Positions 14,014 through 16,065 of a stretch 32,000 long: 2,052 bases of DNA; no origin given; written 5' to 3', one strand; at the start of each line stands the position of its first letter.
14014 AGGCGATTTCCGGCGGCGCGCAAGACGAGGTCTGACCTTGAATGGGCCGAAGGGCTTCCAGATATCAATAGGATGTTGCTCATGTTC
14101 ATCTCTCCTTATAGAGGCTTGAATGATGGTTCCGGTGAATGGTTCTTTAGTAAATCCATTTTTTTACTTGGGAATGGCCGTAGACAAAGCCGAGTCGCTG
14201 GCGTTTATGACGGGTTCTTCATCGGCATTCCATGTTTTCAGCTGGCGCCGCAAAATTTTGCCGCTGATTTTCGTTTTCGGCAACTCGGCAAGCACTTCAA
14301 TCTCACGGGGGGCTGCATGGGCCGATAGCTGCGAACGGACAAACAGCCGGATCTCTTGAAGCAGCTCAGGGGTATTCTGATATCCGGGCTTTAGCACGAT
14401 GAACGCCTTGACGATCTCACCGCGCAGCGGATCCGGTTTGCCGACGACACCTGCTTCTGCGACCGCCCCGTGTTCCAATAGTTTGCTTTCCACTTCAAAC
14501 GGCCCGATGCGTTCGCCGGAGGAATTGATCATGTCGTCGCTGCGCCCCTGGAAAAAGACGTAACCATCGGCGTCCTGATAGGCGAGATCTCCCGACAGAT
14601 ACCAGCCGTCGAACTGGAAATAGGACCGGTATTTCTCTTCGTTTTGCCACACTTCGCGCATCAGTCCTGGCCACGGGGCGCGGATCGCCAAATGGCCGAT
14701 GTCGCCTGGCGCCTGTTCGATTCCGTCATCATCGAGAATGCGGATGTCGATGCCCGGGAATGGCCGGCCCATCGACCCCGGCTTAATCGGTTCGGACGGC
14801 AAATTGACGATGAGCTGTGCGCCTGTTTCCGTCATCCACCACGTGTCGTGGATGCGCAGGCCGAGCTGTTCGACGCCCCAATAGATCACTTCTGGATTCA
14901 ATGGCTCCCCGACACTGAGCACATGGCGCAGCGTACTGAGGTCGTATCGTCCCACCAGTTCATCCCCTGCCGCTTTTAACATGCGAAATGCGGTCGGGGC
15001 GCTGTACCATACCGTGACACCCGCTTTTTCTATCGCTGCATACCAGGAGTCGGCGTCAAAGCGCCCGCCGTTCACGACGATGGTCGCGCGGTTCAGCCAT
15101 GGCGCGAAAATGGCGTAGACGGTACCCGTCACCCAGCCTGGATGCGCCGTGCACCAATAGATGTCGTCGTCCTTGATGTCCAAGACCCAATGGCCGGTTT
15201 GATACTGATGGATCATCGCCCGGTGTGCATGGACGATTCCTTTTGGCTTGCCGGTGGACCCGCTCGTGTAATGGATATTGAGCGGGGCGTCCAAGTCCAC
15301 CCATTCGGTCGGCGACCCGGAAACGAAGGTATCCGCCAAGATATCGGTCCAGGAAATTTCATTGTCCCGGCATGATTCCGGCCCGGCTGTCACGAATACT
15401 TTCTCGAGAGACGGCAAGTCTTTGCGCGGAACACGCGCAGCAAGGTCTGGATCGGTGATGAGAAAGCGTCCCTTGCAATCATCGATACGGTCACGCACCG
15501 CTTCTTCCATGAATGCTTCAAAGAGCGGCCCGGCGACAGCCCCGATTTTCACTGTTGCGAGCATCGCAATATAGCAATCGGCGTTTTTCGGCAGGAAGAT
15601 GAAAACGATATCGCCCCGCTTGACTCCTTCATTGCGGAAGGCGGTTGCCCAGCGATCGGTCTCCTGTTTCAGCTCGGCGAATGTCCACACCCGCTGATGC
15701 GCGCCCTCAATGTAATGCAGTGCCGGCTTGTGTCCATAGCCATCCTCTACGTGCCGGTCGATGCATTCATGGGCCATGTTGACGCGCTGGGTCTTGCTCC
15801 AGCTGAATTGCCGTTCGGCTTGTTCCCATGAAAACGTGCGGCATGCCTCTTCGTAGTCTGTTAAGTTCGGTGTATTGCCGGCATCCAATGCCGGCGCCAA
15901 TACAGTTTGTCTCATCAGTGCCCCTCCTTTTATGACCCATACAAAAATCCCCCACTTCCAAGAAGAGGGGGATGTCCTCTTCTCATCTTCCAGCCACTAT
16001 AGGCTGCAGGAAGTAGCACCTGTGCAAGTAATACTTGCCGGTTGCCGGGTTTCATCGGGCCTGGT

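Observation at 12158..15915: S-box-controlled operon pairs an AcsA-like ligase with a two-component flavin monooxygenase: candidate uncharacterised organosulfur salvage module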

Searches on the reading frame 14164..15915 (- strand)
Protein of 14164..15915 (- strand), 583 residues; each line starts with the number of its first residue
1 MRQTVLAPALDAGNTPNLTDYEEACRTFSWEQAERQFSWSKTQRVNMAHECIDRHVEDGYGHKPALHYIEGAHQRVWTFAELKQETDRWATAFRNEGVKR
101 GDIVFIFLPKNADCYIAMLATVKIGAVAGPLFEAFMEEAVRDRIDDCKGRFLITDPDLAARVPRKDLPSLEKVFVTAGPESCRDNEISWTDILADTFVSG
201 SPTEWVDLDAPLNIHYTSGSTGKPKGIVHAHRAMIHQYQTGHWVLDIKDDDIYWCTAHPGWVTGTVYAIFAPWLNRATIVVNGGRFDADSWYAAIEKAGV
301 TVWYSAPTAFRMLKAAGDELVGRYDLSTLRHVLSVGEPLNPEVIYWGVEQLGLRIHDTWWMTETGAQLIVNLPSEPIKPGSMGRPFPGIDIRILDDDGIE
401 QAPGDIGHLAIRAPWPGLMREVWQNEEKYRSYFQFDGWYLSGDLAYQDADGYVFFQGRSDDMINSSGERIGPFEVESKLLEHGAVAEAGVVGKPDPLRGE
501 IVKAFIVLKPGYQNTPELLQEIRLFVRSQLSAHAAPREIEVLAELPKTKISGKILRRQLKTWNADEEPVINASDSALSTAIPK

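Call 3: search_protein_families(library=pfam, proteins=[window:14164-15915:-])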
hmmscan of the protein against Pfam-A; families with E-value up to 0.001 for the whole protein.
window:14164-15915:- (583 aa): 2 families
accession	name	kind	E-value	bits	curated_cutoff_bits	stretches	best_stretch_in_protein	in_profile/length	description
PF00501.34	AMP-binding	-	5.5e-77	259.6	29.9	1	58-421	6-382/384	AMP-binding enzyme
PF13193.12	AMP-binding_C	-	4.7e-22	79.1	24.5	1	474-549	1-73/76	AMP-binding enzyme C-terminal domain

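Call 4: search_protein_families(library=ncbifam, proteins=[window:14164-15915:-])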
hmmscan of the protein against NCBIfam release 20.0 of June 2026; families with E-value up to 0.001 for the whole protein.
window:14164-15915:- (583 aa): 103 families (the best 25 are shown)
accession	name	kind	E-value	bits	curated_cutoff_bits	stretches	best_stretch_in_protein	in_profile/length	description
NF003313.0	PRK04319.1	equivalog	5.7e-238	790.8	729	1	14-564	12-562/574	acetate--CoA ligase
NF001208.0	PRK00174.1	subfamily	2e-145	485.7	657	1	32-569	64-626/649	acetate--CoA ligase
TIGR02188.1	Ac_CoA_lig_AcsA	equivalog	1.2e-144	483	724.95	1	27-567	39-609/629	acetate--CoA ligase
NF047394.1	AcylCoAsynMbcS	equivalog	1.8e-103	347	850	1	45-563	12-520/525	acyl-CoA synthetase MbcS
NF007815.0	PRK10524.1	equivalog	3.2e-97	326.6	955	2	184-567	208-607/629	propionate--CoA ligase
NF004837.0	PRK06187.1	subfamily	2.5e-92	309.9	476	1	53-564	11-523/531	long-chain-fatty-acid--CoA ligase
TIGR02316.1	propion_prpE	equivalog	4.1e-87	293.3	827.4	1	38-562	44-601/628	propionate--CoA ligase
NF006181.0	PRK08314.1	subfamily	2.4e-73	247.3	705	2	184-564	181-555/563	long-chain-fatty-acid--CoA ligase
TIGR02262.1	benz_CoA_lig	subfamily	7.9e-73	245.9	375.25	1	44-560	2-506/508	benzoate-CoA ligase family protein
NF006182.0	PRK08316.1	subfamily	2.6e-70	237.4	663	1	59-561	23-515/523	fatty acyl-CoA synthetase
NF002937.0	PRK03584.1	subfamily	1e-67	228.8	639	1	30-555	73-617/657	acetoacetate--CoA ligase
NF005714.0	PRK07529.1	subfamily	1.3e-62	212.1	632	2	213-566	222-579/640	acyl-CoA synthetase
NF009071.0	PRK12406.1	subfamily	1.1e-61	208.9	701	1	74-561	10-500/510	acyl-CoA synthetase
NF005307.0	PRK06839.1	equivalog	3.7e-60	204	748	1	73-561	24-491/496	o-succinylbenzoate--CoA ligase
NF009233.0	PRK12583.1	subfamily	2.1e-59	201.4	832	2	165-561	154-548/558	fatty acid CoA ligase family protein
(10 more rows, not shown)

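Call 9: find_homologous_proteins(query=window:14164-15915:-)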
Query window:14164-15915:- (583 aa): 8000 proteins with E <= 0.001 among 8000 candidates; the best 120 are listed.
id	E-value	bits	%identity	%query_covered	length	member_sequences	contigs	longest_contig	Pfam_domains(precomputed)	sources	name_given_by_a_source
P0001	0.0e+0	1374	100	100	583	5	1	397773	PF00501.35,PF13193.13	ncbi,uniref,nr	ncbi:acetate--CoA ligase [Planococcus maitriensis]|uniref:acetate--CoA ligase n=1 Tax=Planococcus ma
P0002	0.0e+0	1180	87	99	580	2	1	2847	PF00501.35,PF13193.13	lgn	-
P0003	0.0e+0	1179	87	99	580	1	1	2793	PF00501.35,PF13193.13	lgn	-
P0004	0.0e+0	1178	88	98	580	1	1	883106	PF00501.35,PF13193.13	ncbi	ncbi:acetate--CoA ligase [Planococcus sp. SIMBA_160]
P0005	0.0e+0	1176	87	99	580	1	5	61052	PF00501.35,PF13193.13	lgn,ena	-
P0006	0.0e+0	1176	87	99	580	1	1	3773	PF00501.35,PF13193.13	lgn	-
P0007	0.0e+0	1175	87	99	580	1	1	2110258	PF00501.35,PF13193.13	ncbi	-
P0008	0.0e+0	1175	87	99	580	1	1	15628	PF00501.35,PF13193.13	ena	-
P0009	0.0e+0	1174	87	99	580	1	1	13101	PF00501.35,PF13193.13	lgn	-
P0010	0.0e+0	1174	86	99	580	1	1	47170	PF00501.35,PF13193.13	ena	-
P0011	0.0e+0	1132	84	97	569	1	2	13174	PF00501.35,PF13193.13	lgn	-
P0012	0.0e+0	1074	79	98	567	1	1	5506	PF00501.35,PF13193.13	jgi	jgi:acetyl-CoA synthetase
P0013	0.0e+0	1065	79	98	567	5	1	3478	PF00501.35,PF13193.13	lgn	-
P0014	0.0e+0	1061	78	98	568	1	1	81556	PF00501.35,PF13193.13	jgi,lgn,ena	-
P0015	0.0e+0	1054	78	96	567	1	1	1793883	PF00501.35,PF13193.13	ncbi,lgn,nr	ncbi:acetate--CoA ligase [Planococcus maritimus]|nr:acetate--CoA ligase [Planococcus sp. SK3692] MDE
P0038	2.1e-281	953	72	93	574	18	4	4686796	PF00501.35,PF13193.13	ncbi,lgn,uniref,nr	ncbi:acetate--CoA ligase [Cytobacillus kochii]|uniref:acetate--CoA ligase n=1 Tax=Cytobacillus TaxID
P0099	2.7e-253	860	67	94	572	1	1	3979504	PF00501.35,PF13193.13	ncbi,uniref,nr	ncbi:acetate--CoA ligase [Planococcus shenhongbingii]|uniref:acetate--CoA ligase n=1 Tax=Planococcus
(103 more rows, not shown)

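Call 10: find_encoding_contigs(protein=P0001, flank=10000, max_places=2)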
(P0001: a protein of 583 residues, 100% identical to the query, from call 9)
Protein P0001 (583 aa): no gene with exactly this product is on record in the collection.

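Call 11: find_encoding_contigs(protein=P0038, flank=8000, max_places=2)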
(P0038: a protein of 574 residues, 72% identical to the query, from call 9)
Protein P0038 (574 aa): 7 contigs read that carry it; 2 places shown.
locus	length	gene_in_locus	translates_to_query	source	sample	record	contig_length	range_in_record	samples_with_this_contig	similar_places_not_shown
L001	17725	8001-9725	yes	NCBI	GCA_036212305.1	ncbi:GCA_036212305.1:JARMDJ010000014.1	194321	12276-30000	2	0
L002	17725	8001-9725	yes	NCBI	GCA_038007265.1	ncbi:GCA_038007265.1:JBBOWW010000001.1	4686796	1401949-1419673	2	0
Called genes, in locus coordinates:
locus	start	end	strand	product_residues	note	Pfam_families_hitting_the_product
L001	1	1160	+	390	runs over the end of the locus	PF04285:DUF444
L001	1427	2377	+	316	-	PF00753:Lactamase_B, PF19583:ODP (weak), PF12706:Lactamase_B_2 (weak), PF23023:Anti-Pycsar_Apyc1 (weak)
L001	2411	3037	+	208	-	PF00293:NUDIX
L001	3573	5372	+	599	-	PF01053:Cys_Met_Meta_PP, PF00266:Aminotran_5 (faint), PF01041:DegT_DnrJ_EryC1, PF13380:CoA_binding_2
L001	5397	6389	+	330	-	PF12974:Phosphonate-bd, PF13379:NMT1_2, PF09084:NMT1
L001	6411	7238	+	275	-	PF00528:BPD_transp_1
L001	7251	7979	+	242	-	PF00005:ABC_tran, PF13304:AAA_21 (faint)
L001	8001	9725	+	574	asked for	PF00501:AMP-binding, PF13193:AMP-binding_C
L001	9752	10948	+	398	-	PF03435:Sacchrp_dh_NADP (weak), PF03447:NAD_binding_3, PF00742:Homoserine_dh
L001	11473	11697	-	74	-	-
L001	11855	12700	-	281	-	PF00440:TetR_N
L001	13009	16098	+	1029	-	PF00873:ACR_tran, PF02355:SecD_SecF_C (weak), PF03176:MMPL (weak), PF02355:SecD_SecF_C (weak)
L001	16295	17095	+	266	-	PF01210:NAD_Gly3P_dh_N (weak), PF03446:NAD_binding_2, PF03807:F420_oxidored, PF14748:P5CR_dimer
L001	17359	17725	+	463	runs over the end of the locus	PF00375:SDF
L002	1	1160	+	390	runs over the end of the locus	PF04285:DUF444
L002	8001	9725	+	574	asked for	PF00501:AMP-binding, PF13193:AMP-binding_C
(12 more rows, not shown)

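Call 12: find_encoding_contigs(protein=P0099, flank=8000, max_places=2)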
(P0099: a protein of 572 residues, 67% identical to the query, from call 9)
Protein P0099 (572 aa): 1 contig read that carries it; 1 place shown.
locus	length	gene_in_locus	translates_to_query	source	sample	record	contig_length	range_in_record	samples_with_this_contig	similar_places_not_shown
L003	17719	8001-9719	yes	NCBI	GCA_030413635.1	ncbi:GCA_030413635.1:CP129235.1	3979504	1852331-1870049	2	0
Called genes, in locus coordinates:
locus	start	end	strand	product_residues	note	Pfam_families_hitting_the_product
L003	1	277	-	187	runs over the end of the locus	-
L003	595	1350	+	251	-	-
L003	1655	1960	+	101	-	-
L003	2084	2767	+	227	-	-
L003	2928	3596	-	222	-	PF08713:DNA_alkylation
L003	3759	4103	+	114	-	PF14206:Cys_rich_CPCC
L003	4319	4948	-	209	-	PF01810:LysE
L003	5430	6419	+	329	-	PF12974:Phosphonate-bd, PF16868:NMT1_3 (weak), PF09084:NMT1, PF13379:NMT1_2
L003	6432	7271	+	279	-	PF00528:BPD_transp_1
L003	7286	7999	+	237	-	PF00005:ABC_tran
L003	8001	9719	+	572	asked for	PF00501:AMP-binding, PF13193:AMP-binding_C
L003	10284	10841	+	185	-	PF01381:HTH_3, PF12844:HTH_19, PF13443:HTH_26 (weak), PF13560:HTH_31, PF07883:Cupin_2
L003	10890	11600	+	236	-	PF02525:Flavodoxin_2, PF03358:FMN_red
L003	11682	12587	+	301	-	PF00892:EamA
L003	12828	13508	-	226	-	PF00881:Nitroreductase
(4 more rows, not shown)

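Call 14: search_solved_structures(query=window:14164-15915:-, max_evalue=1e-30, show_alignments=2)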
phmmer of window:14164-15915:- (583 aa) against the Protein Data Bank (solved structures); distinct sequences matched with E-value up to 1e-30: 83 (the best 60 are shown).
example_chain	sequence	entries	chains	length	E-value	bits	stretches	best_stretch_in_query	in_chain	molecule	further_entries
9g79_B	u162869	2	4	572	1.4e-217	727.3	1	8-564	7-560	Acetyl-coenzyme A synthetase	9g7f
8rpk_A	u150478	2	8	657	1.1e-115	390.7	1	22-563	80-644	Acetate--CoA ligase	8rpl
7kcp_A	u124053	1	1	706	5.8e-103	348.7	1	38-569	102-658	Acetyl-coenzyme A synthetase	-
7kq6_A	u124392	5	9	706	6.9e-103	348.5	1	38-569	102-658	Acetyl-coenzyme A synthetase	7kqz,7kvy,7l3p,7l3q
11km_A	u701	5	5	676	3.1e-100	339.7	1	38-566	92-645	Acetyl-coenzyme A synthetase | Probable acetyl-coenzyme A synthetase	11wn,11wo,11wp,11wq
2p2m_A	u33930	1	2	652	1.4e-97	330.9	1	19-565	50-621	Acetyl-coenzyme A synthetase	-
2p2f_A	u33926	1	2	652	3.5e-97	329.6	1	19-565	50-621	Acetyl-coenzyme A synthetase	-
5jrh_A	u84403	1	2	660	3.7e-97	329.5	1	19-565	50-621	Acetyl-coenzyme A synthetase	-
7kdn_A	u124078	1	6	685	8.4e-97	328.3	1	37-571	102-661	Acetyl-coenzyme A synthetase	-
2p2b_A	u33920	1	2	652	1.3e-96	327.7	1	19-565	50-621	Acetyl-coenzyme A synthetase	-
7mmz_A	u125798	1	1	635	1.7e-96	327.4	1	38-562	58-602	Acetyl-coenzyme A synthetase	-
2p2q_A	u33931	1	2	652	1.9e-96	327.2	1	19-565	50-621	Acetyl-coenzyme A synthetase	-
2p2j_A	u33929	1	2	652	2.5e-96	326.8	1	19-565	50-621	Acetyl-coenzyme A synthetase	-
2p20_A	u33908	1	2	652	2.5e-96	326.8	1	19-565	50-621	Acetyl-coenzyme A synthetase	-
1pg3_A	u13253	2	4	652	3.9e-96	326.1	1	19-565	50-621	acetyl-CoA synthetase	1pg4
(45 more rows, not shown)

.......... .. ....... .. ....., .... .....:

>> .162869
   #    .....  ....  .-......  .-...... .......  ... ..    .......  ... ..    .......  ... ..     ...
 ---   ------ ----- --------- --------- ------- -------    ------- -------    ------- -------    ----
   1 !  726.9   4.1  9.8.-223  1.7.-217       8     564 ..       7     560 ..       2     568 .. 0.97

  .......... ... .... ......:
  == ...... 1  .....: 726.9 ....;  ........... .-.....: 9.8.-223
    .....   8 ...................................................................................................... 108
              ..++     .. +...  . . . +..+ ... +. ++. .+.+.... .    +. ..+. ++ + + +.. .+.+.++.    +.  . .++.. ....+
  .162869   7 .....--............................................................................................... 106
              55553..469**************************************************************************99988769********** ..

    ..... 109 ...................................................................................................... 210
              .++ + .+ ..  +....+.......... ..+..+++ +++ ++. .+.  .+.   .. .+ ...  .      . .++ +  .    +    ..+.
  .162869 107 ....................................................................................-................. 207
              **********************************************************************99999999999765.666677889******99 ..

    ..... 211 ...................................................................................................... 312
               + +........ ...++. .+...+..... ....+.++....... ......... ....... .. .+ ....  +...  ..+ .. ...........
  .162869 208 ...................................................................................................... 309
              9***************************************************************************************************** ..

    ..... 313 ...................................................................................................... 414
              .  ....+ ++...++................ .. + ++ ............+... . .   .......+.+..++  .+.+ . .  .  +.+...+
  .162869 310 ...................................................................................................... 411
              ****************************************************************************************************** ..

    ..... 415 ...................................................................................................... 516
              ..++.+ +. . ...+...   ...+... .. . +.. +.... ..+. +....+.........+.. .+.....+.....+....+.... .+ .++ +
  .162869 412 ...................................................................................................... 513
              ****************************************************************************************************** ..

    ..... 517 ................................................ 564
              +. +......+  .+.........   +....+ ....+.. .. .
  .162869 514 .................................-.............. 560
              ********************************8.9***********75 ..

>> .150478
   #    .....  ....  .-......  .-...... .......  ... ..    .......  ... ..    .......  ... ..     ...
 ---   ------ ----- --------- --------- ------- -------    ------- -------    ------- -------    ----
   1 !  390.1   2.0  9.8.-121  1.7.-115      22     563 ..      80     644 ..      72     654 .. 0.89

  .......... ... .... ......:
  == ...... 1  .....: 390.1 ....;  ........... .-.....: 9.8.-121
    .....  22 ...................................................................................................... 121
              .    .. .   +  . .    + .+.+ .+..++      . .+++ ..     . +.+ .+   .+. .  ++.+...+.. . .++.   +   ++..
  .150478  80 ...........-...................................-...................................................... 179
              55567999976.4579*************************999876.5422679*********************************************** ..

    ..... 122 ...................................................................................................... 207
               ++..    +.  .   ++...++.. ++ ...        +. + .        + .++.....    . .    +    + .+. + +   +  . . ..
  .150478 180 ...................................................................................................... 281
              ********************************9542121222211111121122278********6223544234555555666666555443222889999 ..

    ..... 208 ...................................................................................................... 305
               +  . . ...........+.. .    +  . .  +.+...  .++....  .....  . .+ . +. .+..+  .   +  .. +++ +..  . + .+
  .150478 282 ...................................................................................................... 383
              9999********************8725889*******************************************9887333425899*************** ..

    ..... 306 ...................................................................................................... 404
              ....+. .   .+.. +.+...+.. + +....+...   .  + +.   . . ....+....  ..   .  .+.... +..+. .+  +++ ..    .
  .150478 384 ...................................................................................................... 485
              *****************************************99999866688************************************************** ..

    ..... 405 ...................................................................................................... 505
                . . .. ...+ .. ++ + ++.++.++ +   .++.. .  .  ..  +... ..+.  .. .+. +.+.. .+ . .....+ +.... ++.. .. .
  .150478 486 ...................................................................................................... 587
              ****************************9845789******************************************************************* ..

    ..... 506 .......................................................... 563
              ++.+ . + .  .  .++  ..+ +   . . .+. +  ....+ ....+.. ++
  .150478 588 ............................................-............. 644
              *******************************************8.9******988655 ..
